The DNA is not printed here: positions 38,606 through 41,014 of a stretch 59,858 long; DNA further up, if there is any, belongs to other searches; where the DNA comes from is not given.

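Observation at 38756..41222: Chorismate mutase translationally coupled to a 700-aa PLP decarboxylase-like enzyme, divergent from ubiT: a possible prephenate supply and by-product module for U32 hydroxylases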

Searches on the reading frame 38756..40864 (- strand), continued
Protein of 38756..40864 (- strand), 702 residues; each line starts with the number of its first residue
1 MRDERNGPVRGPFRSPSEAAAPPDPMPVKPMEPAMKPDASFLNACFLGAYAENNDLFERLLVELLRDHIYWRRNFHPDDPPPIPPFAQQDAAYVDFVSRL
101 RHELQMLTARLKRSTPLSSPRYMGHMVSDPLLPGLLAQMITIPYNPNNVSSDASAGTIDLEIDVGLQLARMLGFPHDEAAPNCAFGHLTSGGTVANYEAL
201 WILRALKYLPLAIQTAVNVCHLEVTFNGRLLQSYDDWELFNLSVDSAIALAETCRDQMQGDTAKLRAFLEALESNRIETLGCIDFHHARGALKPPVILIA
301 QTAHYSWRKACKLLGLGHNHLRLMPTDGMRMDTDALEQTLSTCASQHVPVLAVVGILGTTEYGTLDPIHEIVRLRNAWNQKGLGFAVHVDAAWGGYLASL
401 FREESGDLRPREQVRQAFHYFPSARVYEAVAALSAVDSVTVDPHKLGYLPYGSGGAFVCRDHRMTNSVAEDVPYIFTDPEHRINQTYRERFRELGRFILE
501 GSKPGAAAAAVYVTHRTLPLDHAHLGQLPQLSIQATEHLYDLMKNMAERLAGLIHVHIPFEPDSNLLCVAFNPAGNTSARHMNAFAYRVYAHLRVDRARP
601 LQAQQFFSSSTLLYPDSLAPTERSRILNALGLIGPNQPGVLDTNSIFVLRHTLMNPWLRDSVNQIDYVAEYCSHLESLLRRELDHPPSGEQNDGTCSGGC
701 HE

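Call 65: search_protein_families(library=pfam, proteins=[L051:5324-6388:+, L058:13487-14539:+, L073:8696-9373:+, L014:17791-18303:-, L073:13627-14307:+, L123:4942-5505:-], max_evalue=0.001)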
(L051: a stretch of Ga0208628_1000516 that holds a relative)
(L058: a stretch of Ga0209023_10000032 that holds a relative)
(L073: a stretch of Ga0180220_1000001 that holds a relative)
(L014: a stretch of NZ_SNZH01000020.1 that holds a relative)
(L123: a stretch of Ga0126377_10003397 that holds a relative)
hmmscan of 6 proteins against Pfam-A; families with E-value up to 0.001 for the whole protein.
L051:5324-6388:+ (355 aa): 6 families
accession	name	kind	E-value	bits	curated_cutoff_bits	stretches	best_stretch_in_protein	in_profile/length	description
PF01817.26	CM_2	-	8.6e-22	77.6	27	1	276-354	1-79/80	Chorismate mutase type II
PF02153.23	PDH_N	-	3.1e-16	59.7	26.5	1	56-160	41-152/154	Prephenate dehydrogenase, nucleotide-binding domain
PF01210.29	NAD_Gly3P_dh_N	-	4.4e-08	33.7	23.1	1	49-123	58-134/158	NAD-dependent glycerol-3-phosphate dehydrogenase N-terminus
PF03807.23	F420_oxidored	-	3.8e-06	27.9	21.6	1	12-93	1-91/94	NADP oxidoreductase coenzyme F420-dependent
PF02826.25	2-Hacid_dh_C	-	3.1e-05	23.9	25.1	1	6-71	32-102/178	D-isomer specific 2-hydroxyacid dehydrogenase, NAD binding domain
PF03446.21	NAD_binding_2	-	0.00053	20.5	21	1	12-101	1-100/161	NAD binding domain of 6-phosphogluconate dehydrogenase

L058:13487-14539:+ (351 aa): 6 families
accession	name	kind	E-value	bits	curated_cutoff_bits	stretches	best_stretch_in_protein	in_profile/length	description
PF01817.26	CM_2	-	1.9e-23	82.9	27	1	272-350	1-79/80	Chorismate mutase type II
PF02153.23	PDH_N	-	2.8e-16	59.8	26.5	1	52-156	41-152/154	Prephenate dehydrogenase, nucleotide-binding domain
PF01210.29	NAD_Gly3P_dh_N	-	1.1e-07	32.4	23.1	1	45-119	58-134/158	NAD-dependent glycerol-3-phosphate dehydrogenase N-terminus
PF03807.23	F420_oxidored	-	2.4e-05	25.3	21.6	1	8-89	1-91/94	NADP oxidoreductase coenzyme F420-dependent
PF02826.25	2-Hacid_dh_C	-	0.00011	22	25.1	1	5-67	35-102/178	D-isomer specific 2-hydroxyacid dehydrogenase, NAD binding domain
PF03446.21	NAD_binding_2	-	0.00079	19.9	21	0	8-94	1-97/161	NAD binding domain of 6-phosphogluconate dehydrogenase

L073:8696-9373:+ (226 aa): 1 family
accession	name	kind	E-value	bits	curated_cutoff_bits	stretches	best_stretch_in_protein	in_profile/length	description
PF01817.26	CM_2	-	1.8e-11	44.5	27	1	57-135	1-79/80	Chorismate mutase type II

L014:17791-18303:- (171 aa): 1 family
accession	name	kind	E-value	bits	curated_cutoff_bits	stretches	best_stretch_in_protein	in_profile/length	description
PF01817.26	CM_2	-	4.8e-11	43.2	27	1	74-152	1-79/80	Chorismate mutase type II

L073:13627-14307:+ (227 aa): 1 family
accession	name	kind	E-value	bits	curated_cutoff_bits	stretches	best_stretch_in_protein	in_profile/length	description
PF02036.22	SCP2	-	9.3e-17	61.7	21.3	1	97-190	7-101/101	SCP-2 sterol transfer family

L123:4942-5505:- (188 aa): 2 families
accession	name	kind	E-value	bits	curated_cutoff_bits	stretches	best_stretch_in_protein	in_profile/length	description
PF02036.22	SCP2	-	5.4e-16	59.2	21.3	1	38-133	1-101/101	SCP-2 sterol transfer family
PF07398.16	MDMPI_C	-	0.00033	21.7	29.5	1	65-123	32-86/90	MDMPI C-terminal domain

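Call 75: predict_structure(alignment_id=A1)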
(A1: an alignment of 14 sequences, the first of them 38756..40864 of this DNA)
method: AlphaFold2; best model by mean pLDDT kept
length: 702 residues; sequences in the alignment: 14
mean_pLDDT: 70.9   pTM: 0.74
mean pLDDT of the five models: 70.9, 70.8, 70.0, 62.9, 62.5
residues with pLDDT >= 90: 217; 70-90: 211; 50-70: 75; < 50: 199
segments of 3 or more residues with pLDDT < 50: 1-85, 99-156, 445-453, 471-477, 499-517, 600-605, 689-702
pLDDT, mean of each block of 10 residues (from residue 1): 34 34 33 36 33 36 37 34 48 53 44 37 34 41 37 50 79 89 78 79 92 92 92 95 94 80 83 86 86 93 82 84 89 96 96 88 84 97 96 84 89 94 93 94 50 67 77 40 67 55 42 49 78 89 95 92 87 92 93 66 54 86 89 68 87 68 80 91 70 33 32
secondary structure, 60 per line:
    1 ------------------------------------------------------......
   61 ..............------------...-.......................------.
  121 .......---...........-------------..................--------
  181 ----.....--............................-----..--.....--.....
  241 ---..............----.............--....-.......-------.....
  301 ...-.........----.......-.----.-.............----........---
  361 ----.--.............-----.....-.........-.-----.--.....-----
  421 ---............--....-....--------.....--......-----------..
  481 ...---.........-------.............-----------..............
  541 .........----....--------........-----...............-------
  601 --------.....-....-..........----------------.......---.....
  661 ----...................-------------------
elements in order (helices of 4 or more, strands of 3 or more residues): H55-74 H91-113 H120-127 H131-141 H155-172 E185-189 H192-219 H236-240 H244-257 H262-274 H277-280 H282-288 E296-300 H305-313 E321-324 H333-345 E350-357 H368-380 E386-390 H392-400 H411-415 H424-435 E438-441 H443-446 E455-459 H462-467 H479-483 H487-495 H503-515 H527-549 E554-557 E566-573 H579-593 E609-613 H620-629 E646-652 H667-683

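Call 77: fold_search(model_id=the predicted structure, library=pdb)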
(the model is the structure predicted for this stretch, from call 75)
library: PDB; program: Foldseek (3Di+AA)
matches with E <= 10: 1253; with E <= 0.001: 671
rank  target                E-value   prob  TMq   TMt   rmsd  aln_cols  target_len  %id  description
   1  5hsj_A                8.8e-35  1.00  0.63  0.72   9.1       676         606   27  Structure of tyrosine decarboxylase complex with PLP at 1.9 Angstroms resolution (released 2016-09-14)
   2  7cwy_B                1.2e-34  1.00  0.63  0.73   9.6       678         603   28  Crystal structure of a tyrosine decarboxylase from Enterococcus faecalis in complex with the cofactor PLP (released 2021-09-01)
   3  5hsj_B                2.7e-34  1.00  0.62  0.72   9.0       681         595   27  Structure of tyrosine decarboxylase complex with PLP at 1.9 Angstroms resolution (released 2016-09-14)
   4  7cwx_A                3.1e-34  1.00  0.62  0.72   9.5       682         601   27  Crystal structure of a tyrosine decarboxylase from Enterococcus faecalis (released 2021-09-01)
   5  7cx0_A                6.4e-34  1.00  0.63  0.72   9.7       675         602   28  Crystal structure of a tyrosine decarboxylase from Enterococcus faecalis in complex with the cofactor PLP and inhibito (released 2021-09-01)
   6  7cwy_A                8.5e-34  1.00  0.64  0.73   9.5       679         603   28  Crystal structure of a tyrosine decarboxylase from Enterococcus faecalis in complex with the cofactor PLP (released 2021-09-01)
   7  5hsi_A                1.2e-33  1.00  0.63  0.73   8.9       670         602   28  Crystal structure of tyrosine decarboxylase at 1.73 Angstroms resolution (released 2016-09-21)
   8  7cwy_C                2.5e-33  1.00  0.62  0.73   9.6       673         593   28  Crystal structure of a tyrosine decarboxylase from Enterococcus faecalis in complex with the cofactor PLP (released 2021-09-01)
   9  7cwx_B                2.6e-33  1.00  0.63  0.72   9.2       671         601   28  Crystal structure of a tyrosine decarboxylase from Enterococcus faecalis (released 2021-09-01)
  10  5hsi_B                2.8e-33  1.00  0.63  0.73   8.9       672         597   27  Crystal structure of tyrosine decarboxylase at 1.73 Angstroms resolution (released 2016-09-21)
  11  7cwz_A                3.1e-33  1.00  0.63  0.73   9.6       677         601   28  Crystal structure of a tyrosine decarboxylase from Enterococcus faecalis K392A mutant in complex with the cofactor PLP (released 2021-09-01)
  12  6ebn_A                7.5e-33  1.00  0.65  0.49   9.7       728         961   27  Crystal structure of Psilocybe cubensis noncanonical aromatic amino acid decarboxylase (released 2018-12-12)
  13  7cwz_B                1.2e-32  1.00  0.63  0.73   9.2       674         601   28  Crystal structure of a tyrosine decarboxylase from Enterococcus faecalis K392A mutant in complex with the cofactor PLP (released 2021-09-01)
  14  6ebn_B                1.3e-32  1.00  0.65  0.48   9.9       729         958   27  Crystal structure of Psilocybe cubensis noncanonical aromatic amino acid decarboxylase (released 2018-12-12)
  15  7cwx_C                1.5e-32  1.00  0.61  0.73   9.0       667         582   27  Crystal structure of a tyrosine decarboxylase from Enterococcus faecalis (released 2021-09-01)
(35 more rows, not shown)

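Call 78: find_encoding_contigs(protein=P0152, flank=10000, max_places=1)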
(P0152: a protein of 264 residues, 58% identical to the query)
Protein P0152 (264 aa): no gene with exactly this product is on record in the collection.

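Call 79: find_encoding_contigs(protein=P0142, flank=10000, max_places=1)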
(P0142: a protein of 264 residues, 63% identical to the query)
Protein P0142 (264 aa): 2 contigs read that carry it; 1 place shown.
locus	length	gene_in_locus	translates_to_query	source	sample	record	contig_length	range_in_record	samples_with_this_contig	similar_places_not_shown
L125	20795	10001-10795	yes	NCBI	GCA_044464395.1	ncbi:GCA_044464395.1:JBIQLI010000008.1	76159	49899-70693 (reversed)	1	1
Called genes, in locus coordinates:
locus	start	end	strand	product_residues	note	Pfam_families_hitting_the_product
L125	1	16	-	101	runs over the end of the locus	PF09650:PHA_gran_rgn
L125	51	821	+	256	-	PF16697:Yop-YscD_cpl, PF00498:FHA (weak)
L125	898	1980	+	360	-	PF00266:Aminotran_5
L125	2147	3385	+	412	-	PF00275:EPSP_synthase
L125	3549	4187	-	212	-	PF03544:TonB_C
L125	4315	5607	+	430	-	PF02403:Seryl_tRNA_N, PF00587:tRNA-synt_2b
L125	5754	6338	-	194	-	PF02630:SCO1-SenC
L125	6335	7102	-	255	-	PF03781:FGE-sulfatase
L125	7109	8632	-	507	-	PF07731:Cu-oxidase_2 (faint), PF07732:Cu-oxidase_3, PF00034:Cytochrom_C, PF13442:Cytochrome_CBB3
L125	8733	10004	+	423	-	PF13372:Alginate_exp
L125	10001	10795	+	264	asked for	PF01817:CM_2, PF02036:SCP2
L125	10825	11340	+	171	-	PF07977:FabA, PF22818:ApeI-like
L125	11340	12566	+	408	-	PF00109:ketoacyl-synt, PF02801:Ketoacyl-synt_C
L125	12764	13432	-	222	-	PF03006:HlyIII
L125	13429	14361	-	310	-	PF01136:Peptidase_U32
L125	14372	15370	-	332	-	PF01136:Peptidase_U32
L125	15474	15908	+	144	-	-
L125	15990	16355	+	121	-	PF04480:DUF559, PF18741:MTES_1575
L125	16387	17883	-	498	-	PF20695:UbiD_N, PF01977:UbiD, PF20696:UbiD_C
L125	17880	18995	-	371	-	PF00291:PALP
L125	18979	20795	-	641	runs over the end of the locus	PF00282:Pyridoxal_deC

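Call 86: find_encoding_contigs(protein=P0012, flank=10000, max_places=1)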
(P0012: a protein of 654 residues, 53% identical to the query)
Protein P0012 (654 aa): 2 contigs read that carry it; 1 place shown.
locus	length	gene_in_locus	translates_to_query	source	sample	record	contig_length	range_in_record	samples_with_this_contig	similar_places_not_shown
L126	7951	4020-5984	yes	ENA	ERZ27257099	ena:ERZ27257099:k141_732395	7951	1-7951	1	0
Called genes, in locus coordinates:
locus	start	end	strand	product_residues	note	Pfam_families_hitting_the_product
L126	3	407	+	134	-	?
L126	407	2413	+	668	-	PF13472:Lipase_GDSL_2 (faint), PF13371:TPR_9 (faint), PF13428:TPR_14 (faint), PF13431:TPR_17 (faint), PF00515:TPR_1 (faint), PF13414:TPR_11 (weak), PF14559:TPR_19, PF07719:TPR_2 (weak), +3 more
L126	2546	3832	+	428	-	PF19425:Csd3_N2, PF01551:Peptidase_M23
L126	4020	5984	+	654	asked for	PF21391:tyr_de_CO2_C (faint), PF00282:Pyridoxal_deC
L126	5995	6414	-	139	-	-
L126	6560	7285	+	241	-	PF01638:HxlR, PF02036:SCP2 (weak), PF14864:Alkyl_sulf_C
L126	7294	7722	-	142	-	-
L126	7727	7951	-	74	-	?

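Call 87: find_encoding_contigs(protein=P0061, flank=10000, max_places=1)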
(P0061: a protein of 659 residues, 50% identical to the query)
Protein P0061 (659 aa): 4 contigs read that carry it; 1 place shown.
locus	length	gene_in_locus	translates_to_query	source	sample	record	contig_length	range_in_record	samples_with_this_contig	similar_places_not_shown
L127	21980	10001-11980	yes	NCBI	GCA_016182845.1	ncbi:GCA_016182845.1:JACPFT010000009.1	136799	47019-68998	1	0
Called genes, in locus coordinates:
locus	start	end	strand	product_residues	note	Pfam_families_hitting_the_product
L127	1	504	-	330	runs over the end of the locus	PF01136:Peptidase_U32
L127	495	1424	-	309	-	PF04055:Radical_SAM, PF16199:Radical_SAM_C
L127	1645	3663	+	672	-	PF03477:ATP-cone, PF13597:NRDD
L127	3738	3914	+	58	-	PF13597:NRDD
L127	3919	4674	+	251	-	PF13353:Fer4_12 (weak), PF04055:Radical_SAM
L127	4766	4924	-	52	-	-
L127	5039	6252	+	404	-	PF01527:HTH_Tnp_1, PF13276:HTH_21, PF00665:rve, PF13683:rve_3, PF13333:rve_2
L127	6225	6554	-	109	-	PF08327:AHSA1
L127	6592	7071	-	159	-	-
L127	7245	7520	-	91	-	-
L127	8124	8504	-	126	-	PF04247:SirB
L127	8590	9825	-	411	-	PF13372:Alginate_exp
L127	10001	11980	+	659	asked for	PF00282:Pyridoxal_deC, PF21391:tyr_de_CO2_C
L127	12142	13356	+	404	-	PF14306:PUA_2, PF01747:ATP-sulfurylase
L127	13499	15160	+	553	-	PF03460:NIR_SIR_ferr, PF01077:NIR_SIR, PF03460:NIR_SIR_ferr, PF01077:NIR_SIR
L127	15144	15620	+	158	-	PF06073:DUF934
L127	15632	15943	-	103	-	PF01541:GIY-YIG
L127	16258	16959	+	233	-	PF01507:PAPS_reduct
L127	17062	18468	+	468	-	PF13241:NAD_binding_7, PF14824:Sirohm_synth_M, PF10414:CysG_dimeriser, PF00590:TP_methylase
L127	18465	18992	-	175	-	PF18967:PycTM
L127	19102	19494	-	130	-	PF07291:MauE (weak), PF07681:DoxX, PF13564:DoxX_2 (weak)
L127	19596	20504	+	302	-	PF00126:HTH_1, PF03466:LysR_substrate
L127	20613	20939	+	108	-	-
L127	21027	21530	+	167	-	-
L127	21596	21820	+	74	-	PF06649:DUF1161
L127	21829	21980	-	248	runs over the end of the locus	PF06764:DUF1223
